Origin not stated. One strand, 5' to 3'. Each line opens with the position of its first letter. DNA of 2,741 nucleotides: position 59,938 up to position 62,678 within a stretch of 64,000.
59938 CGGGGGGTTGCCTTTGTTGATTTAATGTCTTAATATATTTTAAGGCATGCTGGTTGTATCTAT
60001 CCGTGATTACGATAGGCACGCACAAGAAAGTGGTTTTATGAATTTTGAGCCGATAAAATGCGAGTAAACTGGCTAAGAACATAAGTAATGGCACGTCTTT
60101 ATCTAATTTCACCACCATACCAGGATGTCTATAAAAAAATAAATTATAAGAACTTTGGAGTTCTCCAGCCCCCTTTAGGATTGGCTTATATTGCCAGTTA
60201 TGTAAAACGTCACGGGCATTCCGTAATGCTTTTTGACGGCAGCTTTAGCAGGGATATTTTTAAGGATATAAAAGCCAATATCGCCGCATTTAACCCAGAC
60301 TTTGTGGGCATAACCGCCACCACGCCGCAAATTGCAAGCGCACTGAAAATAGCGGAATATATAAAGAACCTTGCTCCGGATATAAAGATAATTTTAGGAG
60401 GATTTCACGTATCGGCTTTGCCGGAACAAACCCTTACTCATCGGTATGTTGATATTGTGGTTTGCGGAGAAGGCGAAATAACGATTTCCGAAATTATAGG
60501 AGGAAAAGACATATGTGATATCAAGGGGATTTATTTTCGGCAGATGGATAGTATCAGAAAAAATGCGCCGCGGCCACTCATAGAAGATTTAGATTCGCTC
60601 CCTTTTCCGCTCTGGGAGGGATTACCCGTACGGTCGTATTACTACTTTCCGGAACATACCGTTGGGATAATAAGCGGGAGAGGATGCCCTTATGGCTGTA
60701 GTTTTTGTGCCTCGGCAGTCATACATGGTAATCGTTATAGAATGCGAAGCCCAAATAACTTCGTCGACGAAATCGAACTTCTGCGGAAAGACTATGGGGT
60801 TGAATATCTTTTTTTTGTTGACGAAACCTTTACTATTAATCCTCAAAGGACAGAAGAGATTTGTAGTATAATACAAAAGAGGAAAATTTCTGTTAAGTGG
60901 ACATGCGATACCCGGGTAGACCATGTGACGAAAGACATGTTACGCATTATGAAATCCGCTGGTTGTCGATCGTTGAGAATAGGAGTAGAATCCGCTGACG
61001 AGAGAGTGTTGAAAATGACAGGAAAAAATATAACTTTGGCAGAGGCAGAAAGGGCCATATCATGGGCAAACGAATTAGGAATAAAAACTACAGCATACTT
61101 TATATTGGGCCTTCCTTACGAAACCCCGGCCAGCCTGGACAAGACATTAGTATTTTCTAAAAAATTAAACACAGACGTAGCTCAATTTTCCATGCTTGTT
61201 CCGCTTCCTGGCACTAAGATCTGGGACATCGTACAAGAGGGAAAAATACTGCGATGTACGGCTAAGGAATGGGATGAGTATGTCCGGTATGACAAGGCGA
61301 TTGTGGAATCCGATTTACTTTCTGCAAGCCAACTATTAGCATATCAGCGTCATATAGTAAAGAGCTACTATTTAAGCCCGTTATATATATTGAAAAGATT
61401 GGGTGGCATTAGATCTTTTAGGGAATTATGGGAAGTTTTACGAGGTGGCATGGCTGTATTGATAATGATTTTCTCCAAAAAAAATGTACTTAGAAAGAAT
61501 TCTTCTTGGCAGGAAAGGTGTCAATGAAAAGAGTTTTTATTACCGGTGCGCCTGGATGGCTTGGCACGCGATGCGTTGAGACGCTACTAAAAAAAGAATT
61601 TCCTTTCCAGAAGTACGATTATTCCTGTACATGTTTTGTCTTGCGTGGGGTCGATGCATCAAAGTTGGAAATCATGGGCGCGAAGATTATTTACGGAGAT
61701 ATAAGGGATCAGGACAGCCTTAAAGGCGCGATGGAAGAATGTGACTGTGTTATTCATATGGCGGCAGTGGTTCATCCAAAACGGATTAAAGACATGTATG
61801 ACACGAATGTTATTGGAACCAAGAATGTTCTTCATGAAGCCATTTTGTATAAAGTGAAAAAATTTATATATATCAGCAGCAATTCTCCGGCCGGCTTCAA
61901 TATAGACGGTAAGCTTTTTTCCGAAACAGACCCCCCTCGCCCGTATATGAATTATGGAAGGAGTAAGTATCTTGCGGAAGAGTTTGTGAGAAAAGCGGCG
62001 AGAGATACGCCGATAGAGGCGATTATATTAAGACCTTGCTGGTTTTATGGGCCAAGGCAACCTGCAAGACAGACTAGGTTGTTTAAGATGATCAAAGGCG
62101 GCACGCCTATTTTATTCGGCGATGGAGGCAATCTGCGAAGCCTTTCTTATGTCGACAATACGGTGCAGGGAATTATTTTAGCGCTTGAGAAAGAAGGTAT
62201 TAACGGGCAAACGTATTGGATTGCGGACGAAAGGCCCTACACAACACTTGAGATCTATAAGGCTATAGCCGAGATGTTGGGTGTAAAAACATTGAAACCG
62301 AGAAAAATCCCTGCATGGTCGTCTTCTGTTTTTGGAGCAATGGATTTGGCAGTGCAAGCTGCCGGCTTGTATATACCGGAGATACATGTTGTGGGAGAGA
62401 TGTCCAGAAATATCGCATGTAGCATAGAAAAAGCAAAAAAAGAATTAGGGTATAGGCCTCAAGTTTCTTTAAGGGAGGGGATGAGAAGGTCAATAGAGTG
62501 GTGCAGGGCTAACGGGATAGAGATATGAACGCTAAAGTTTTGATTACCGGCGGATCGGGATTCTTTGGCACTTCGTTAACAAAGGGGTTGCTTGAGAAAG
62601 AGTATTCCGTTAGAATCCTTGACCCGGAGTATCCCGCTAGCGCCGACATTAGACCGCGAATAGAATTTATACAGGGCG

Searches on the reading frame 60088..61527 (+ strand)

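Call 35: search_protein_families(library=pfam, proteins=[window:60088-61527:+], max_evalue=0.0001)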
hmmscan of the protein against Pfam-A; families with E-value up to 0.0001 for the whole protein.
window:60088-61527:+ (479 aa): 2 families
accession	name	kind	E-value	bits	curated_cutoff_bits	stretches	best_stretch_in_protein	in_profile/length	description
PF04055.27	Radical_SAM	-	4.8e-30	105.4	29.5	1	194-354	1-163/166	Radical SAM superfamily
PF02310.24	B12-binding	-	1.2e-24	86.9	32.1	1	21-136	6-120/121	B12 binding domain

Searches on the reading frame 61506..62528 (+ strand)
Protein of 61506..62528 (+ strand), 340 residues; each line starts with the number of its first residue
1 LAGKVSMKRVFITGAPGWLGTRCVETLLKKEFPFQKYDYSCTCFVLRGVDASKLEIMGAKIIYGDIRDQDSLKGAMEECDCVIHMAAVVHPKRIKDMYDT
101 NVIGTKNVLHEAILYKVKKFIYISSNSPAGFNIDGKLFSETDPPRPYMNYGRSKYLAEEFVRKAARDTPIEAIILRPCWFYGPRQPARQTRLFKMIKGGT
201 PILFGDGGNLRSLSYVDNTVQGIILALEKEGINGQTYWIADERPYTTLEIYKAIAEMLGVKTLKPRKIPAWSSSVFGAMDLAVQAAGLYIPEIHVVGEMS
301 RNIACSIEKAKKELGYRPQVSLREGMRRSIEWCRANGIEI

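Call 35: search_protein_families(library=pfam, proteins=[window:61506-62528:+], max_evalue=0.0001)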
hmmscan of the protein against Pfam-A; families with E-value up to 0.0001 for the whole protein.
window:61506-62528:+ (340 aa): 8 families
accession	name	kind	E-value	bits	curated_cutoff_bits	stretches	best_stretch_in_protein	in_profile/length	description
PF01370.27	Epimerase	-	1.5e-35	123.2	20.9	1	10-239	1-239/240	NAD dependent epimerase/dehydratase family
PF01073.25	3Beta_HSD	-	6.6e-32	111.1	22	1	12-264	2-274/280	3-beta hydroxysteroid dehydrogenase/isomerase family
PF16363.11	GDP_Man_Dehyd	-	6.4e-28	98.6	27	1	11-328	1-331/332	GDP-mannose 4,6 dehydratase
PF07993.18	NAD_binding_4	-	1.6e-15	57.4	20.1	1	71-182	81-209/258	Male sterility protein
PF04321.23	RmlD_sub_bind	-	1e-12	48.2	27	1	9-262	2-235/287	RmlD substrate binding domain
PF02719.21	Polysacc_synt_2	-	1.5e-12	47.7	20.2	1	10-126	1-129/293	Polysaccharide biosynthesis protein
PF13460.12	NAD_binding_10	-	3.2e-11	43.9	27.2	1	14-183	1-149/184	NAD(P)H-binding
PF05368.20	NmrA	-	1.4e-05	25.2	27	1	8-124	3-106/298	NmrA-like family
